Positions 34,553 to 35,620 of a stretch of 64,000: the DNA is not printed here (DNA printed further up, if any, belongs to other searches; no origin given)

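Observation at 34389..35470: SctU/FlhB is genetically split at the NPTH autocleavage position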

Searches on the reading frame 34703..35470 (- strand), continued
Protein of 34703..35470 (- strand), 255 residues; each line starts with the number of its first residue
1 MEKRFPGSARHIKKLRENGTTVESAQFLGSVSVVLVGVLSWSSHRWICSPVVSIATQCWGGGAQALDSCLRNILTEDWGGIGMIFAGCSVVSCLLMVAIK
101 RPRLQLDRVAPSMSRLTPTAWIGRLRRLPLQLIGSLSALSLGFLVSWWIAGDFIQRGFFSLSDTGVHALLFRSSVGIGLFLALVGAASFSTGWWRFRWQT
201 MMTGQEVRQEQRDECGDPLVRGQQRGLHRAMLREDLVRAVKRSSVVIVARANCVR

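Call 86: search_protein_families(library=ncbifam, proteins=[L013:3-1274:+, L013:1306-2187:+, L013:2413-3165:+, L013:13867-14787:+, L014:14022-15050:+, L008:7234-8184:+, L008:6918-7226:+], max_evalue=0.01)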
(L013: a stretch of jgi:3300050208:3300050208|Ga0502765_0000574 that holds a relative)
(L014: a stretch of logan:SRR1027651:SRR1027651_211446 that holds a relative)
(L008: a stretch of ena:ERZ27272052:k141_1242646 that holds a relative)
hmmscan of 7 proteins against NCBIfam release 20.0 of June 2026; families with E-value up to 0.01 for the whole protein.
L013:3-1274:+ (423 aa): 5 families
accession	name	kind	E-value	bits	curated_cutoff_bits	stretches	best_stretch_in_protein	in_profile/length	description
TIGR01398.1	FlhA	equivalog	2.3e-121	406.2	772.1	1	2-419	262-678/678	flagellar biosynthesis protein FlhA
TIGR01399.1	hrcV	equivalog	4.2e-68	230.4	692.25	1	2-418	260-676/677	type III secretion system export apparatus subunit SctV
NF011865.0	PRK15337.1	equivalog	6.5e-50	170.2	800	1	2-416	269-683/686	EscV/YscV/HrcV family type III secretion system export apparatus protein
NF009363.0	PRK12720.1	equivalog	4.7e-49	167.4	993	1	2-421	274-673/683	EscV/YscV/HrcV family type III secretion system export apparatus protein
NF004571.0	PRK05910.1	equivalog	8e-18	64.2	670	1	194-419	361-577/584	type III secretion system protein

L013:1306-2187:+ (293 aa): 33 families (the best 25 are shown)
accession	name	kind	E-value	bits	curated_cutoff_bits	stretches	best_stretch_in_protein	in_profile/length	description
TIGR01969.1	minD_arch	subfamily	1.1e-43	149.2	201.75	1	30-277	2-239/251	cell division ATPase MinD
TIGR01968.1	minD_bact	equivalog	1.6e-28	99.8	212.9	1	29-271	2-239/261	septum site-determining protein MinD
TIGR03371.1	cellulose_yhjQ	equivalog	2.7e-17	63.1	157.85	1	29-266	2-239/246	cellulose biosynthesis protein BcsQ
NF008079.0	PRK10818.1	equivalog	3.8e-17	62.5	508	1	29-188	3-163/270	septum site-determining protein MinD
TIGR03018.1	pepcterm_TyrKin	hypoth_equivalog_domain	1.1e-14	54.2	230.65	1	24-186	31-197/207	XrtA-associated tyrosine autokinase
NF041546.1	ParA_partition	equivalog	3.4e-14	52.9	180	2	30-66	1-37/203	ParA family partition ATPase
TIGR01007.1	eps_fam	subfamily_domain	5.1e-14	52.3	108.05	1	27-176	16-166/204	polysaccharide biosynthesis tyrosine autokinase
TIGR03029.1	EpsG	equivalog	2.7e-13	49.7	313.8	1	27-187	102-262/274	chain length determinant protein tyrosine kinase EpsG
NF047398.1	AAA_KGGVGR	domain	1.6e-12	48.1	90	1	28-175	2-179/190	KGGVGR-motif variant AAA ATPase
NF008669.0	PRK11670.1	equivalog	3.1e-11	42.8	348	1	9-153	90-230/369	iron-sulfur cluster carrier protein ApbC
TIGR01005.1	eps_transp_fam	subfamily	1.1e-10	40.4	411.7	1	28-228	546-742/754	exopolysaccharide transport protein family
NF041136.1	MrpORP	equivalog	1.7e-10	40.7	450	1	29-83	6-60/365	iron-sulfur cluster carrier protein MrpORP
TIGR00345.1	GET3_arsA_TRC40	subfamily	2.2e-10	40.5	135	1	33-66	1-34/299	TRC40/GET3/ArsA family transport-energizing ATPase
TIGR04291.1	arsen_driv_ArsA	equivalog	4.9e-10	38.7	650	1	32-67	6-41/565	arsenical pump-driving ATPase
NF010259.0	PRK13705.1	equivalog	1.6e-08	33.9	725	1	16-166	90-262/388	plasmid-partitioning protein SopA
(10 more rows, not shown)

L013:2413-3165:+ (250 aa): 87 families (the best 25 are shown)
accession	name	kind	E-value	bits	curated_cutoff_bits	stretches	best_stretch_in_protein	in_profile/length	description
NF005413.0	PRK06986.1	subfamily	9.8e-73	244.9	201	1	8-247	3-238/241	RNA polymerase sigma factor FliA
TIGR02479.1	FliA_WhiG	subfamily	1.9e-72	243.6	189.6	1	23-245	1-223/224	FliA/WhiG family RNA polymerase sigma factor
NF004935.0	PRK06288.1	equivalog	2.3e-65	220.9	343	1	15-246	30-263/270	RNA polymerase sigma factor WhiG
NF005809.0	PRK07670.1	equivalog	5.7e-65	219.3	326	1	14-248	19-253/255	FliA/WhiG family RNA polymerase sigma factor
NF004572.0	PRK05911.1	equivalog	1.3e-47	162.4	378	1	19-245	24-253/257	RNA polymerase sigma factor sigma-28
NF009091.0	PRK12427.1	equivalog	9.3e-41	140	339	1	19-244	16-230/233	FliA/WhiG family RNA polymerase sigma factor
TIGR02937.1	sigma70-ECF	superfamily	9.1e-32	110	42.9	1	21-245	4-165/165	sigma-70 family RNA polymerase sigma factor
TIGR02980.1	SigBFG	subfamily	4.5e-30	105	234.35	1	20-245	5-226/227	SigB/SigF/SigG family RNA polymerase sigma factor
TIGR02394.1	rpoS_proteo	equivalog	4.3e-23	82.2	378.7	1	14-247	42-276/285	RNA polymerase sigma factor RpoS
TIGR02997.1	Sig70-cyanoRpoD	subfamily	2.9e-22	79.3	384.5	1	13-241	69-297/298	RNA polymerase sigma factor, RpoD/SigA family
NF005785.0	PRK07598.1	equivalog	5.2e-22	78.2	554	1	5-244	162-401/415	RNA polymerase sigma factor SigC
NF005514.0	PRK07122.1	subfamily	8.2e-22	77.6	372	1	9-245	31-263/264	RNA polymerase sigma factor SigF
TIGR02393.1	RpoD_Cterm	equivalog_domain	3.7e-21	75.8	354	1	20-246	2-229/238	RNA polymerase sigma factor RpoD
NF005644.0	PRK07408.1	subfamily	3.9e-21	75.8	261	1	9-248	17-256/258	RNA polymerase sigma factor SigF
TIGR02885.1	spore_sigF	equivalog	4.5e-21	75.7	321.45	1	12-245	5-231/231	RNA polymerase sporulation sigma factor SigF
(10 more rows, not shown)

L013:13867-14787:+ (306 aa): 5 families
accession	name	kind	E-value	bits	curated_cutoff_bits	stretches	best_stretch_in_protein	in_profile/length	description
TIGR03354.1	VI_FHA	hypoth_equivalog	1e-08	35.5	120.25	1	26-106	21-103/420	type VI secretion system-associated FHA domain protein TagH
NF049868.1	FhaB_Rv0019c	equivalog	2e-07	31.2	125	1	24-84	81-140/158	FHA domain-containing protein FhaB/FipA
NF041660.2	oxygluDhInhib_OdhI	equivalog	2e-07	30.9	200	1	26-98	53-121/130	oxoglutarate dehydrogenase inhibitor Odhl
NF033760.1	gliding_GltG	equivalog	0.00013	20.6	650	1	25-102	20-94/650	adventurous gliding motility protein GltG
NF052573.1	HisKinEspAMyxo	equivalog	0.0011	17.1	1400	1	33-98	50-112/755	serine histidine kinase EspA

L014:14022-15050:+ (342 aa): 4 families
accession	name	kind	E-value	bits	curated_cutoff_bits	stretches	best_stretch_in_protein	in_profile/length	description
NF049868.1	FhaB_Rv0019c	equivalog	2e-06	28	125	1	20-78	82-139/158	FHA domain-containing protein FhaB/FipA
NF041660.2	oxygluDhInhib_OdhI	equivalog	4e-06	26.7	200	1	21-93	53-121/130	oxoglutarate dehydrogenase inhibitor Odhl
NF052573.1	HisKinEspAMyxo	equivalog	0.00083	17.5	1400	1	34-94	55-113/755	serine histidine kinase EspA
NF033760.1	gliding_GltG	equivalog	0.001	17.7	650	1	7-110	7-103/650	adventurous gliding motility protein GltG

L008:7234-8184:+ (316 aa): 0 families

L008:6918-7226:+ (102 aa): 0 families

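Call 88: search_protein_families(library=ncbifam, alignment_id=A10, max_evalue=1)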
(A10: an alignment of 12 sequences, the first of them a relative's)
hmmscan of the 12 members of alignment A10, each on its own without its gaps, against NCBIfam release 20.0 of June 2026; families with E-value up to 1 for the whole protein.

A. member 1, L008:6918-7226:+ (102 aa): 1 family
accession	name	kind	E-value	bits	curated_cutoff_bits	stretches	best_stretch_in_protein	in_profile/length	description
TIGR02497.1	yscI_hrpB_dom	equivalog_domain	0.14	12.1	23.45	1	66-87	3-24/39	type III secretion system inner rod subunit SctI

B. families by the number of members that match (of 12 scanned): 3 families
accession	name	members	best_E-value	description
TIGR02497.1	yscI_hrpB_dom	7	0.0047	type III secretion system inner rod subunit SctI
NF038054.1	T3SS_SctI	3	0.00012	type III secretion system inner rod subunit SctI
NF011853.0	PRK15325.1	1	0.0043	type III secretion system inner rod protein PrgJ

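Call 89: search_solved_structures(query=A10, max_evalue=1, show_alignments=3)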
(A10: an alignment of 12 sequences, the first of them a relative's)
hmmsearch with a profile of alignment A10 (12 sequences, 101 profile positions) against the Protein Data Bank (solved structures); distinct sequences matched with E-value up to 1: 1.
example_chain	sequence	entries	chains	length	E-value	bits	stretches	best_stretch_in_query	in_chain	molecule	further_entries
8axk_M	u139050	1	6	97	0.029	18.3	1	26-87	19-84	Protein MxiI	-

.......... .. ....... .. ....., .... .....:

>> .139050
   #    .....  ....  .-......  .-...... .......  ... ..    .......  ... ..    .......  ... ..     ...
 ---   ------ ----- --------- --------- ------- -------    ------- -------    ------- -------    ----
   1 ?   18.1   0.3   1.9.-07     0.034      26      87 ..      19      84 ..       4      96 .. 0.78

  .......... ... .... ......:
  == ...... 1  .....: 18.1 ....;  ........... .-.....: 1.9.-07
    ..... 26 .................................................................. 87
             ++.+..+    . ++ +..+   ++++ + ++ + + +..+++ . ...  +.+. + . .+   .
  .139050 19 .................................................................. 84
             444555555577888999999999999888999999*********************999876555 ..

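Call 102: search_protein_families(library=ncbifam, proteins=[L014:13557-13835:+, L057:10092-10346:+, L011:1459-1746:+, L013:13593-13865:+, L004:6775-7065:+], max_evalue=0.001)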
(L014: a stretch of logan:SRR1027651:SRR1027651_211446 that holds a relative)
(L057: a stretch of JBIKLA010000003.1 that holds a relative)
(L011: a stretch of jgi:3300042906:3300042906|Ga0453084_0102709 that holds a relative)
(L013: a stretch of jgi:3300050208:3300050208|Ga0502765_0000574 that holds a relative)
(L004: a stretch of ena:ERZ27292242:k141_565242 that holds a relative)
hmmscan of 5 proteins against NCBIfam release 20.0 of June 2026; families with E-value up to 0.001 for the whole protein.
L014:13557-13835:+ (92 aa): 8 families
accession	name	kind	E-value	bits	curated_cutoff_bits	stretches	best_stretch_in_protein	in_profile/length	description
TIGR00789.1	flhB_rel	hypoth_equivalog_domain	2.7e-16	59.5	117.35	1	11-86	3-79/84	FlhB-like flagellar biosynthesis protein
TIGR01404.2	FlhB_rel_III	equivalog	5.7e-14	52.3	358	1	14-85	266-339/341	type III secretion system export apparatus subunit SctU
TIGR00328.1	flhB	equivalog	2.1e-13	50.2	349.25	1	14-89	269-346/348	flagellar biosynthesis protein FlhB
NF009364.0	PRK12721.1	equivalog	3.1e-11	43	381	1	15-85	269-341/352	EscU/YscU/HrcU family type III secretion system export apparatus switch protein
NF009411.0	PRK12772.1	equivalog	2e-09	36.4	739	1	13-84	530-603/610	fused FliR family export protein/FlhB family type III secretion system protein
NF004950.0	PRK06298.1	equivalog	1.4e-07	30.9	434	1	7-85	264-342/360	type III secretion system protein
NF009412.0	PRK12773.1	equivalog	1.4e-06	26.8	886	1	5-86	563-644/649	flagellar biosynthesis protein FlhB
NF009117.0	PRK12468.1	equivalog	4.5e-05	22.4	712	1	14-83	275-346/386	flagellar biosynthesis protein FlhB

L057:10092-10346:+ (84 aa): 6 families
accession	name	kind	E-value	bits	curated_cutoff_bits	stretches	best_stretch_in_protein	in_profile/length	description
TIGR00789.1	flhB_rel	hypoth_equivalog_domain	8.1e-14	51.6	117.35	1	8-77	4-73/84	FlhB-like flagellar biosynthesis protein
TIGR00328.1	flhB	equivalog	3.9e-12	46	349.25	1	9-81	268-341/348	flagellar biosynthesis protein FlhB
TIGR01404.2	FlhB_rel_III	equivalog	8.2e-12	45.2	358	1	9-79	265-336/341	type III secretion system export apparatus subunit SctU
NF009364.0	PRK12721.1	equivalog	2.2e-08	33.7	381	1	9-78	267-337/352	EscU/YscU/HrcU family type III secretion system export apparatus switch protein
NF009411.0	PRK12772.1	equivalog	1.8e-06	26.7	739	1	10-80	531-602/610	fused FliR family export protein/FlhB family type III secretion system protein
NF009117.0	PRK12468.1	equivalog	0.00018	20.4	712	1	9-81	274-347/386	flagellar biosynthesis protein FlhB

L011:1459-1746:+ (95 aa): 8 families
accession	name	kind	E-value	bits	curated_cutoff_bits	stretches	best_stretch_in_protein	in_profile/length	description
TIGR00789.1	flhB_rel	hypoth_equivalog_domain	3.2e-18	65.7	117.35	1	11-81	3-73/84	FlhB-like flagellar biosynthesis protein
TIGR00328.1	flhB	equivalog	1.5e-15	57.3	349.25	1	13-86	268-342/348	flagellar biosynthesis protein FlhB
TIGR01404.2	FlhB_rel_III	equivalog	5.8e-14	52.2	358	1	12-85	264-338/341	type III secretion system export apparatus subunit SctU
NF009411.0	PRK12772.1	equivalog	1.2e-11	43.7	739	1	12-85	529-603/610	fused FliR family export protein/FlhB family type III secretion system protein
NF009364.0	PRK12721.1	equivalog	4e-10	39.4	381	1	12-85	266-340/352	EscU/YscU/HrcU family type III secretion system export apparatus switch protein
NF009412.0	PRK12773.1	equivalog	2.7e-05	22.6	886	1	12-84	568-641/649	flagellar biosynthesis protein FlhB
NF004950.0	PRK06298.1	equivalog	5.1e-05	22.5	434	1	12-85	267-341/360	type III secretion system protein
NF009117.0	PRK12468.1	equivalog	0.00046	19.1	712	1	12-85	273-347/386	flagellar biosynthesis protein FlhB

L013:13593-13865:+ (90 aa): 9 families
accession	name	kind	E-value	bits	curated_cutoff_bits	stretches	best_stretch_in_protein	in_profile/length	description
TIGR00789.1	flhB_rel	hypoth_equivalog_domain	4.1e-18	65.3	117.35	1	11-86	4-79/84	FlhB-like flagellar biosynthesis protein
TIGR01404.2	FlhB_rel_III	equivalog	3.3e-17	62.9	358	1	11-85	264-339/341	type III secretion system export apparatus subunit SctU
TIGR00328.1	flhB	equivalog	2.5e-15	56.5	349.25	1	12-87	268-344/348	flagellar biosynthesis protein FlhB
NF009364.0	PRK12721.1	equivalog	1.1e-12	47.8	381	1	10-81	265-337/352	EscU/YscU/HrcU family type III secretion system export apparatus switch protein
NF009411.0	PRK12772.1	equivalog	3.4e-12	45.6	739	1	11-84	529-603/610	fused FliR family export protein/FlhB family type III secretion system protein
NF004950.0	PRK06298.1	equivalog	2.6e-11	43.2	434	1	10-85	266-342/360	type III secretion system protein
NF009412.0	PRK12773.1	equivalog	1.3e-05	23.6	886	1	10-84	567-642/649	flagellar biosynthesis protein FlhB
NF009117.0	PRK12468.1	equivalog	3.7e-05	22.7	712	1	11-84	273-347/386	flagellar biosynthesis protein FlhB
NF006017.0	PRK08156.1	equivalog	0.00013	21.2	394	1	11-60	261-310/367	EscU/YscU/HrcU family type III secretion system export apparatus switch protein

L004:6775-7065:+ (96 aa): 8 families
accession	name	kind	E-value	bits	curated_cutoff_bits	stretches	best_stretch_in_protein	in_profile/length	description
TIGR00789.1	flhB_rel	hypoth_equivalog_domain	4.7e-17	62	117.35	1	20-92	3-75/84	FlhB-like flagellar biosynthesis protein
TIGR00328.1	flhB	equivalog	4.8e-13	49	349.25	1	22-92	268-339/348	flagellar biosynthesis protein FlhB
TIGR01404.2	FlhB_rel_III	equivalog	1.4e-12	47.7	358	1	22-93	265-337/341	type III secretion system export apparatus subunit SctU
NF009364.0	PRK12721.1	equivalog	8.3e-09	35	381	1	22-92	267-338/352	EscU/YscU/HrcU family type III secretion system export apparatus switch protein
NF004950.0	PRK06298.1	equivalog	2.7e-08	33.3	434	1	22-92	268-339/360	type III secretion system protein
NF009411.0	PRK12772.1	equivalog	3e-08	32.5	739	1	22-90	530-599/610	fused FliR family export protein/FlhB family type III secretion system protein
NF009117.0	PRK12468.1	equivalog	1.3e-06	27.5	712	1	21-91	273-344/386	flagellar biosynthesis protein FlhB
NF009412.0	PRK12773.1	equivalog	5e-06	25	886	1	21-92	568-640/649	flagellar biosynthesis protein FlhB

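Call 107: search_solved_structures(query=A9, max_evalue=5, show_alignments=2)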
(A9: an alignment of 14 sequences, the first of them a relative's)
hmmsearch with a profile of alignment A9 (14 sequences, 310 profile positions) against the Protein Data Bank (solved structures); distinct sequences matched with E-value up to 5: 13.
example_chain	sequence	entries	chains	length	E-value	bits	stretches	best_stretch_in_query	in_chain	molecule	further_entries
5app_A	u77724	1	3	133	0.00026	24.3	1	9-119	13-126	General control protein GCN4,GENERAL CONTROL PROTEIN GCN4, OUTER MEMBRANE PROTEIN 100,Gene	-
6n8t_A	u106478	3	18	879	0.0089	19.3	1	37-183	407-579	Heat shock protein 104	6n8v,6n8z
5kne_A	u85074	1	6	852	0.0093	19.2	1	37-183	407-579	Heat shock protein 104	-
5vjh_A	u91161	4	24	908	0.014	18.6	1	37-183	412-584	Heat shock protein 104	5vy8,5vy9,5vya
6ahf_A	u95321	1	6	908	0.014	18.6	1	37-183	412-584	Heat shock protein 104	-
3sog_A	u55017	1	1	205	0.19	14.9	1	10-104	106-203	Amphiphysin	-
4atm_A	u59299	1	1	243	0.19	14.9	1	10-107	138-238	AMPHIPHYSIN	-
5z2i_A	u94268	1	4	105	0.3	14.2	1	93-175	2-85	Dictyostelium discoideum mitochondrial calcium uniporter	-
5z2h_A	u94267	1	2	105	0.52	13.5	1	93-175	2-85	Dictyostelium discoideum mitochondrial calcium uniporter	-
7bff_A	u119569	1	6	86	0.61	13.2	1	254-299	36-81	30S ribosomal protein S6,30S ribosomal protein S6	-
6snz_A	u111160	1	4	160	0.87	12.7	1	16-128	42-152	Prelamin-A/C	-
7x5d_A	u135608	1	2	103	2.6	11.2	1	39-122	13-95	Lamin-A/C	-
7d9n_A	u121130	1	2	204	4.5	10.4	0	23-128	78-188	Lamin-A/C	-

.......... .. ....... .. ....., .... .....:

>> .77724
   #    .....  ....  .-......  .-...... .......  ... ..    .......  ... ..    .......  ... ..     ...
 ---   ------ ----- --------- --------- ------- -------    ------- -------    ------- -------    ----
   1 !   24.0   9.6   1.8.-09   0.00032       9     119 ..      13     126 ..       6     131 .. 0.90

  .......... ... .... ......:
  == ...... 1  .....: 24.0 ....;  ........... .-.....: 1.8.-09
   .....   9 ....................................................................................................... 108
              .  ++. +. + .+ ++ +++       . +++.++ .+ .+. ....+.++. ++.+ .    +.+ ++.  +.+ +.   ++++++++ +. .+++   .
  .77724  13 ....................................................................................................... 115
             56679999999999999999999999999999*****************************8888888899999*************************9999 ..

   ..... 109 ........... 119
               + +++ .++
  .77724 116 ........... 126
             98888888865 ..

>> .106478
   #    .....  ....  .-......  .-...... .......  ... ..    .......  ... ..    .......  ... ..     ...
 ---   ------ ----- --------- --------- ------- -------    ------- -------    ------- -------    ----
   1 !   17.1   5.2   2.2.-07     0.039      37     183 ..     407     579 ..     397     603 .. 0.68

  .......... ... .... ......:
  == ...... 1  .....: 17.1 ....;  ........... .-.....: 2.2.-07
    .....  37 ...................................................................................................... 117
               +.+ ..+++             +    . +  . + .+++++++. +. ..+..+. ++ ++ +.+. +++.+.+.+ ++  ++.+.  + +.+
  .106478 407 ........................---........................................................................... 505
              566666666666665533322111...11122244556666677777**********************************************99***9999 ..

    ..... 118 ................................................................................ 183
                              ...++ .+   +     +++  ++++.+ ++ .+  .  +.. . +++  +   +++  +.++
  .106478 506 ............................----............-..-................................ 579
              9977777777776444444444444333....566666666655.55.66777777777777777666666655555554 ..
